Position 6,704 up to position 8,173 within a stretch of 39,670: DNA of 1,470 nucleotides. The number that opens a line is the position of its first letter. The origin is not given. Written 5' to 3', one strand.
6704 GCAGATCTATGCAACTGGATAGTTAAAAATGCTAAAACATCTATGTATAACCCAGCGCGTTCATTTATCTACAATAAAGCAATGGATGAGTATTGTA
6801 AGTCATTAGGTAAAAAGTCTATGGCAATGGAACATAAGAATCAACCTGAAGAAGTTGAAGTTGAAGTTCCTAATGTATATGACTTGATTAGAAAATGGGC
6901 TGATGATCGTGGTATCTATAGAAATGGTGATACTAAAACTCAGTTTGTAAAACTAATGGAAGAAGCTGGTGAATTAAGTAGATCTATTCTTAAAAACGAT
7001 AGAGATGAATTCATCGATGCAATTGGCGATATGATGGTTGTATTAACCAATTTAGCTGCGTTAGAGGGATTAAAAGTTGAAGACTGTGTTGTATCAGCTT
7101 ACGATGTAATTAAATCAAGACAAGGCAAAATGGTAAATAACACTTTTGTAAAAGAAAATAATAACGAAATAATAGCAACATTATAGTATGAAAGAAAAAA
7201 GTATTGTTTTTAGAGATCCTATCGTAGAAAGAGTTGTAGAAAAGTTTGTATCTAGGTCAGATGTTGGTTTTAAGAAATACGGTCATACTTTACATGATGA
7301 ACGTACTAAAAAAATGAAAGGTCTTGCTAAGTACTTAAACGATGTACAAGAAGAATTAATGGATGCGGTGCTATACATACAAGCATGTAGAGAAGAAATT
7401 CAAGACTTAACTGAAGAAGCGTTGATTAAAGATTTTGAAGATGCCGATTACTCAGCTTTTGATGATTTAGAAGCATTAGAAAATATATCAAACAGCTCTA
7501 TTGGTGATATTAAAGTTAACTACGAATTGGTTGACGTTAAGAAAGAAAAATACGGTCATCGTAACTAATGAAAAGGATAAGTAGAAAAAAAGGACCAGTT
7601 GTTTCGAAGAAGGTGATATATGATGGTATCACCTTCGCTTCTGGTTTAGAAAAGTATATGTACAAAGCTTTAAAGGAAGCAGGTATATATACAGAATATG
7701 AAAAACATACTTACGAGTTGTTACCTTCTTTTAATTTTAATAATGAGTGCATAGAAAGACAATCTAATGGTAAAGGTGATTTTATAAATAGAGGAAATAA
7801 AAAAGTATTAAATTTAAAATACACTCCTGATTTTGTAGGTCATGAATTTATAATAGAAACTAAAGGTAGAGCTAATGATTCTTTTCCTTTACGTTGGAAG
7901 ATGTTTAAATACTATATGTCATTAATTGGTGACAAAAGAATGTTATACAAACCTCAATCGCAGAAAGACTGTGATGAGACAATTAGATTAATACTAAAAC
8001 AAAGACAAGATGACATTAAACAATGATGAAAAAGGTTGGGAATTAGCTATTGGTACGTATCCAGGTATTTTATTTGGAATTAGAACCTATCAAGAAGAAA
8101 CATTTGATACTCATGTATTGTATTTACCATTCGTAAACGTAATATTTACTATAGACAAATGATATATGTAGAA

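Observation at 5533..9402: Possible cytosine C5-modification pathway: minimal TS-family enzyme with dCMP-type Asp plus two MazG-like NTP pyrophosphatases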

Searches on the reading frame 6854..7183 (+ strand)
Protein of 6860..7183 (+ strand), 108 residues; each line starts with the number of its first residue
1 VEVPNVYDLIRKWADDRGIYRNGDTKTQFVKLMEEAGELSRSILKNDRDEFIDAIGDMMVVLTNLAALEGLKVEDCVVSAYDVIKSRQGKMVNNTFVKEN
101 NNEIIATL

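Call 50: search_protein_families(library=pfam, proteins=[window:6860-7183:+], max_evalue=1)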
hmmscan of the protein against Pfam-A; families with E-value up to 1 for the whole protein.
window:6860-7183:+ (108 aa): 3 families
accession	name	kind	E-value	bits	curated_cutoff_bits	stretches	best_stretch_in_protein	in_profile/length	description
PF03819.22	MazG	-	1.9e-06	28.4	22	1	31-88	9-70/74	MazG nucleotide pyrophosphohydrolase domain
PF01503.22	PRA-PH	-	3.4e-06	27.8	21.3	1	16-77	16-79/86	Phosphoribosyl-ATP pyrophosphohydrolase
PF18622.7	HTH_55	-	0.042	14.6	27.1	1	55-94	28-67/107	RctB helix turn helix domain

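Call 71: search_solved_structures(query=A4, max_evalue=1, show_alignments=3)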
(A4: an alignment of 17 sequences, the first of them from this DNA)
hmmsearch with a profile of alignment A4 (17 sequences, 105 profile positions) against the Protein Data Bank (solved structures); distinct sequences matched with E-value up to 1: 13.
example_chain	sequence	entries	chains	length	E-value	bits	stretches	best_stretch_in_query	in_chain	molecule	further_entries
1vmg_A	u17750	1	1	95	1.6e-08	37.4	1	33-87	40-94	Hypothetical protein SSO3215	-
2yxh_A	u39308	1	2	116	0.00014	24.8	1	26-93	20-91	MazG-related protein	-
2gta_A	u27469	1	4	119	0.0013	21.7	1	34-92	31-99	Hypothetical protein ypjD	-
1yvw_A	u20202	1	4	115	0.015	18.3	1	24-97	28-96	Phosphoribosyl-ATP pyrophosphatase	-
5ie9_A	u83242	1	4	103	0.035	17.1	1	34-92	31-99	Nucleotide pyrophosphohydrolase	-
3cra_A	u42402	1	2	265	0.051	16.6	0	45-92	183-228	Protein mazG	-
3crc_A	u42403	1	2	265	0.053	16.5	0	45-92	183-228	Protein mazG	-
2q73_A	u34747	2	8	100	0.081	15.9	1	31-81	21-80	Hypothetical protein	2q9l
2cq8_A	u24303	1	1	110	0.12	15.4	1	20-68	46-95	10-formyltetrahydrofolate dehydrogenase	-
2q5z_A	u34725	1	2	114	0.14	15.2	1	31-81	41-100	Hypothetical protein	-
7tzi_A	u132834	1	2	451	0.26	14.3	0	27-89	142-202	Mur ligase family protein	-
9k8e_A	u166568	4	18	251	0.43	13.6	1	25-72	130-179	Cage-t32-Zn1-HEHE-35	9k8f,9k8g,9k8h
7ody_A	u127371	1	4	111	0.68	13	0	34-86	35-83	MazG-like pyrophosphohydrolase (MazZ)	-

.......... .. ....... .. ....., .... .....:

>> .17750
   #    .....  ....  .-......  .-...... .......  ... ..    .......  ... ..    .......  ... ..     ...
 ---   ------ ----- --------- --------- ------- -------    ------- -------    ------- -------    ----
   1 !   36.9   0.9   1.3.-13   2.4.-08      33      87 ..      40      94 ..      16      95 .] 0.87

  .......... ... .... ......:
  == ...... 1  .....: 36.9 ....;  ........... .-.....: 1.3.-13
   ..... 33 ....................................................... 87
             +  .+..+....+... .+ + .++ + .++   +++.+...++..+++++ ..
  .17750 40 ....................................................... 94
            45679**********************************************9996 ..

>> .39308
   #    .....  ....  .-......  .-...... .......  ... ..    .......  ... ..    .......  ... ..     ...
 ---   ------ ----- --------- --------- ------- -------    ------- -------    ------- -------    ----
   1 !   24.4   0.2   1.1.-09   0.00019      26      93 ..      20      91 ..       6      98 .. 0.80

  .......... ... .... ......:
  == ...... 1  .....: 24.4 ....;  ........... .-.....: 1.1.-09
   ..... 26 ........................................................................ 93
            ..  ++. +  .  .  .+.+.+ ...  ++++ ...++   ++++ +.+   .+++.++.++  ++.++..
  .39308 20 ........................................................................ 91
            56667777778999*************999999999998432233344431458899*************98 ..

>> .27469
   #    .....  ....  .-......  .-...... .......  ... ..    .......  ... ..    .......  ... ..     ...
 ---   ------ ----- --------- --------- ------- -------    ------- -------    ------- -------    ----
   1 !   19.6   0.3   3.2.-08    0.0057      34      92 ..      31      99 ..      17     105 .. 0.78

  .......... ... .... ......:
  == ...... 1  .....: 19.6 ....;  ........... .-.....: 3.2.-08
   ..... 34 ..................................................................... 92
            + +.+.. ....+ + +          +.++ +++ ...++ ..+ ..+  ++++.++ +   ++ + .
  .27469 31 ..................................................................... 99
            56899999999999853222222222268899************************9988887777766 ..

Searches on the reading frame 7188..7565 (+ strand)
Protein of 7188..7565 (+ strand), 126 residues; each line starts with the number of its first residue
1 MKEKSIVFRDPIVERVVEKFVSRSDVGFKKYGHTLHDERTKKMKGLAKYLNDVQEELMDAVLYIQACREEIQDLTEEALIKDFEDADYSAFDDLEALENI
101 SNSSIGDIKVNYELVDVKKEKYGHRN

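Call 3: search_protein_families(library=pfam, proteins=[window:7188-7565:+], max_evalue=0.1)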
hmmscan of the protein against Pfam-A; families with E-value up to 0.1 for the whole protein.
window:7188-7565:+ (126 aa): 1 family
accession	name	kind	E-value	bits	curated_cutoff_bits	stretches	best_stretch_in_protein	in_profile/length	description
PF10613.14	Lig_chan-Glu_bd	-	0.047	14.2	30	0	29-76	55-100/115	Ligated ion channel L-glutamate- and glycine-binding site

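Call 4: search_protein_families(library=phrogs, proteins=[window:7188-7565:+], max_evalue=0.01)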
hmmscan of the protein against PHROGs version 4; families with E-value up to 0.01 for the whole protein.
window:7188-7565:+ (126 aa): 5 families
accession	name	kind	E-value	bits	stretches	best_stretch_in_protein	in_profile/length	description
phrog_11184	-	unknown function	8e-08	33.2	1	4-69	30-91/104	-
phrog_17558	-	unknown function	1.7e-06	29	1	10-73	54-113/168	-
phrog_32278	-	unknown function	1.5e-05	26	1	9-64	43-92/103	-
phrog_23240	-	unknown function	0.00083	20.5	1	16-76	80-136/140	-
phrog_28498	-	unknown function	0.006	17.9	1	21-70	15-60/110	-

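Call 6: search_protein_families(library=ncbifam, proteins=[window:7188-7565:+], max_evalue=0.1)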
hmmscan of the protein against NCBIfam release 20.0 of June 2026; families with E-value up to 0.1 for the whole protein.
window:7188-7565:+ (126 aa): 1 family
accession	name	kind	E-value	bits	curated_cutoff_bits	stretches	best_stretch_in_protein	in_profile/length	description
TIGR01597.1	PYST-B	paralog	0.019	14.4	175.5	1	37-117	108-184/256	Plasmodium yoelii subtelomeric family PYST-B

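Call 38: search_solved_structures(query=window:7188-7565:+, max_evalue=10, show_alignments=2)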
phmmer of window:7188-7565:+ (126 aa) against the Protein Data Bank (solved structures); distinct sequences matched with E-value up to 10: 2.
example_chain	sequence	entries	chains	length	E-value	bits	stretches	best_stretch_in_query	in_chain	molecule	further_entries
4ymx_A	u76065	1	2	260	0.14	16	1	34-120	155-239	ABC-type amino acid transport system, periplasmic component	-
7ub2_E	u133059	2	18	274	0.75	13.6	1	4-102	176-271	RecT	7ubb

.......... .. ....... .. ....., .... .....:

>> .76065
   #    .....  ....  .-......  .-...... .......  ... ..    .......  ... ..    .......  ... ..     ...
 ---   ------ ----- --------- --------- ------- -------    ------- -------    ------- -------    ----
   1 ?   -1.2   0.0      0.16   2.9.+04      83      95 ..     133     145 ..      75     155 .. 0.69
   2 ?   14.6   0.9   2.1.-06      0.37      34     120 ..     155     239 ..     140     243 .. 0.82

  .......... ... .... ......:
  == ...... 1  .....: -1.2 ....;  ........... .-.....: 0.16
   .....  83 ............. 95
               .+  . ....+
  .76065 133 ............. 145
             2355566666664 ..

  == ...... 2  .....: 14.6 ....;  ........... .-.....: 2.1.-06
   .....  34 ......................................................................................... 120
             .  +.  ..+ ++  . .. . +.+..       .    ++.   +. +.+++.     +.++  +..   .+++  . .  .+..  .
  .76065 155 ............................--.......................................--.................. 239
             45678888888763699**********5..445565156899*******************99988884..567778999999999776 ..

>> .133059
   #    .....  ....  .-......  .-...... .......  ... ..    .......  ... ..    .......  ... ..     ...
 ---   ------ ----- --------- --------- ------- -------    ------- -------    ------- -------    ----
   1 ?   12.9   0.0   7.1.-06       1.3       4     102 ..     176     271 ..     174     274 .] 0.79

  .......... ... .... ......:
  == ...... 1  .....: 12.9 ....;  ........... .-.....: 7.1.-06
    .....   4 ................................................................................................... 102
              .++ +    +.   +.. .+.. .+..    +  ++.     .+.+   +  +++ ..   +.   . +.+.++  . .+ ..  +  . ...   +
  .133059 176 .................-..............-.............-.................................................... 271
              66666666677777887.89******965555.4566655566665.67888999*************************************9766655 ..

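Call 41: find_homologous_proteins(query=window:7188-7565:+, max_evalue=0.001)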
Query window:7188-7565:+ (126 aa): 4064 proteins with E <= 0.001 among 4067 candidates; the best 120 are listed.
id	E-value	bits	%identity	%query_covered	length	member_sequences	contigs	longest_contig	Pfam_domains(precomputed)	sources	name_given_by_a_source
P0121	1.8e-74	266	100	100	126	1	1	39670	-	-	-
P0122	1.2e-61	224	87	100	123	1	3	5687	-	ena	-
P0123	1.7e-61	224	86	100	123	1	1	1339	-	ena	-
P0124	3.9e-61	223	86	100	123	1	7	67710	-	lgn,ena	-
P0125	1.5e-60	221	85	100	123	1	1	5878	-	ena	-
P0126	1.6e-60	221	85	100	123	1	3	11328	-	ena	-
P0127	1.6e-60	221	85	100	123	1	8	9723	-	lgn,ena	-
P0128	3.2e-60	220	85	100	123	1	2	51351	-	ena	-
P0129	5.0e-60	219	84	100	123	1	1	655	-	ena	-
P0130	6.7e-60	219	84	100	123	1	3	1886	-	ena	-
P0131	9.6e-60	218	83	100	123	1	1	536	-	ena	-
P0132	2.0e-59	217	83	100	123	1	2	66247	-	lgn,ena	-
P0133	2.2e-59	217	83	100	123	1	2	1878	-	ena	-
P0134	3.1e-59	216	83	100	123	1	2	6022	-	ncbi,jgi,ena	jgi:hypothetical protein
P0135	4.4e-59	216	82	100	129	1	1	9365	-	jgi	-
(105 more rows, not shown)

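Call 53: predict_structure(alignment_id=A2)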
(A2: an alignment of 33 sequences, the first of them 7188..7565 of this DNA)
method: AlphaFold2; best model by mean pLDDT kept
length: 126 residues; sequences in the alignment: 33
mean_pLDDT: 71.2   pTM: 0.35
mean pLDDT of the five models: 71.2, 70.2, 68.8, 68.3, 67.5
residues with pLDDT >= 90: 28; 70-90: 35; 50-70: 45; < 50: 18
segments of 3 or more residues with pLDDT < 50: 101-103, 105-107, 111-113, 123-126
pLDDT, mean of each block of 10 residues (from residue 1): 65 76 60 71 90 96 95 88 72 56 49 50 49
secondary structure, 60 per line:
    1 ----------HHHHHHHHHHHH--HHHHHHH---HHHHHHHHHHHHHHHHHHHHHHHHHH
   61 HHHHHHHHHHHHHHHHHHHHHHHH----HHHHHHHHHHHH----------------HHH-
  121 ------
elements in order: H11-22 H25-31 H35-84 H89-100

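Call 57: fold_search(model_id=the predicted structure, library=pdb)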
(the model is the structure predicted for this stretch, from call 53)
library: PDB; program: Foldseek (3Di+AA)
matches with E <= 10: 0; with E <= 0.001: 0
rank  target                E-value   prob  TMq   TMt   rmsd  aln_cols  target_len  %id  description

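Call 90: search_solved_structures(query=A2, max_evalue=10, show_alignments=2)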
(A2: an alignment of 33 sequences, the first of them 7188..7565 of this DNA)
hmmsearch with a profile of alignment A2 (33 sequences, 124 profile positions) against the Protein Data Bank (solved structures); distinct sequences matched with E-value up to 10: 1.
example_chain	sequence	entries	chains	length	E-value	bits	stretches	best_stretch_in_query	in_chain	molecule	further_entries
8ftp_A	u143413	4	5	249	0.14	15.6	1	39-110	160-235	Alpha/beta fold hydrolase | Fluorophosphonate-binding serine hydrolase H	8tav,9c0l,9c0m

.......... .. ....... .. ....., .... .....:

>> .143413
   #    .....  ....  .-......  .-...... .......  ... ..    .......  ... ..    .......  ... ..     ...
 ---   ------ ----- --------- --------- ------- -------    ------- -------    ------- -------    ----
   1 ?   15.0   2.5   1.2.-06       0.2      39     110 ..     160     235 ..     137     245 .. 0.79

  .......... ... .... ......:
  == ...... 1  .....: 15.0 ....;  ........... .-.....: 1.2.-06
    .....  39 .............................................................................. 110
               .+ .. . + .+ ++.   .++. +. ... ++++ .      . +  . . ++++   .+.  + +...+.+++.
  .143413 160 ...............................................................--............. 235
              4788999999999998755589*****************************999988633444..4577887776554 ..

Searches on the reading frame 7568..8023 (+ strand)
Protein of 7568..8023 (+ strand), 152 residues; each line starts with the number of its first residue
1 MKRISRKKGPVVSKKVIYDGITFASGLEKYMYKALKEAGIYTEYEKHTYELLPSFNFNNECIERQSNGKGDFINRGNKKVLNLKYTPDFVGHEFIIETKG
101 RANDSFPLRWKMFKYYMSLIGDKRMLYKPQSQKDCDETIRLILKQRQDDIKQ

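Call 3: search_protein_families(library=pfam, proteins=[window:7568-8023:+], max_evalue=0.1)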
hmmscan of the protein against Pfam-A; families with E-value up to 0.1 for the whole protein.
window:7568-8023:+ (152 aa): 2 families
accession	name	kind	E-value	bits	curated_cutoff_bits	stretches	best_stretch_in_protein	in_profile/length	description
PF06356.17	DUF1064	-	5.8e-09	36.8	24.7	1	13-116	6-100/117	Protein of unknown function (DUF1064)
PF05367.17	Phage_endo_I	-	4.2e-05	23.7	29.1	1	14-49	6-41/149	Phage endonuclease I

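Call 4: search_protein_families(library=phrogs, proteins=[window:7568-8023:+], max_evalue=0.01)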
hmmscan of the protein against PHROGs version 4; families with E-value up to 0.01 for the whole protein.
window:7568-8023:+ (152 aa): 2 families
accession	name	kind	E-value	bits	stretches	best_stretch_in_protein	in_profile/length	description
phrog_190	-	DNA, RNA and nucleotide metabolism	1.1e-12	48.9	1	13-116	180-273/338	Holliday junction resolvase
phrog_945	-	DNA, RNA and nucleotide metabolism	6.8e-06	26.9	1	20-101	11-65/145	endonuclease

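Call 6: search_protein_families(library=ncbifam, proteins=[window:7568-8023:+], max_evalue=0.1)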
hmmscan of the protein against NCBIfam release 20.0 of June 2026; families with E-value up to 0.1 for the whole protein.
window:7568-8023:+ (152 aa): 0 families

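Call 87: search_solved_structures(query=window:7568-8023:+, max_evalue=0.1)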
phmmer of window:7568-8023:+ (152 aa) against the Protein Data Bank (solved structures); distinct sequences matched with E-value up to 0.1: 0.
